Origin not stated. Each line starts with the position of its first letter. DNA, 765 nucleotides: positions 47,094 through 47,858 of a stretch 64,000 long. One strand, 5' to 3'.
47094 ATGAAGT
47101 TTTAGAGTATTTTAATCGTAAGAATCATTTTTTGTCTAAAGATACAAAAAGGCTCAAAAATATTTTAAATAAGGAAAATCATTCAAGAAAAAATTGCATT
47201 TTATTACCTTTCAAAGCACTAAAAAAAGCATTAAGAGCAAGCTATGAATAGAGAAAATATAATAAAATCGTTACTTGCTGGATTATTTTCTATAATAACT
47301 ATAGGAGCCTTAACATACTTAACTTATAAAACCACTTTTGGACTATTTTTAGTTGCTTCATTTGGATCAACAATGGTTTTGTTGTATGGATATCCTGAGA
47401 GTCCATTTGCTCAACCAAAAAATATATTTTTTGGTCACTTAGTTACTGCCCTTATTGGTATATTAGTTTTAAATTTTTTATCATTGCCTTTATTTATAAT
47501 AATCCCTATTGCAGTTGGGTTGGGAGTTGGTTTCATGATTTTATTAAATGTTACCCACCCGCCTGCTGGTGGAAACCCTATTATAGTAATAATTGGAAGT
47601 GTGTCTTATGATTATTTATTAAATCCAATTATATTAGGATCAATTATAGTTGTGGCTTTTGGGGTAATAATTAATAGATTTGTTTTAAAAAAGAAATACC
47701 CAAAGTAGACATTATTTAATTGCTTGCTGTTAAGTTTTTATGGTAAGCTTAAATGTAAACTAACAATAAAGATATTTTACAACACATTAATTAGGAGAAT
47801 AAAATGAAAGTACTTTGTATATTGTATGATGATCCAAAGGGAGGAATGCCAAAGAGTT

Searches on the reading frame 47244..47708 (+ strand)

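Call 3: search_protein_families(library=pfam, proteins=[window:47244-47708:+])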
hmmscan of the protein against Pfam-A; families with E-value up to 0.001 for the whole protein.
window:47244-47708:+ (154 aa): 1 family
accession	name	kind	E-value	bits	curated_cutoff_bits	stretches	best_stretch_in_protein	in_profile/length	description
PF04982.19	TM_HPP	-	2.1e-39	135.1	27.2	1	5-153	5-157/157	HPP, transmembrane region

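Call 4: search_protein_families(library=ncbifam, proteins=[window:47244-47708:+])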
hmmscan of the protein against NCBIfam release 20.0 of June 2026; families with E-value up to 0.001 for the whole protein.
window:47244-47708:+ (154 aa): 0 families
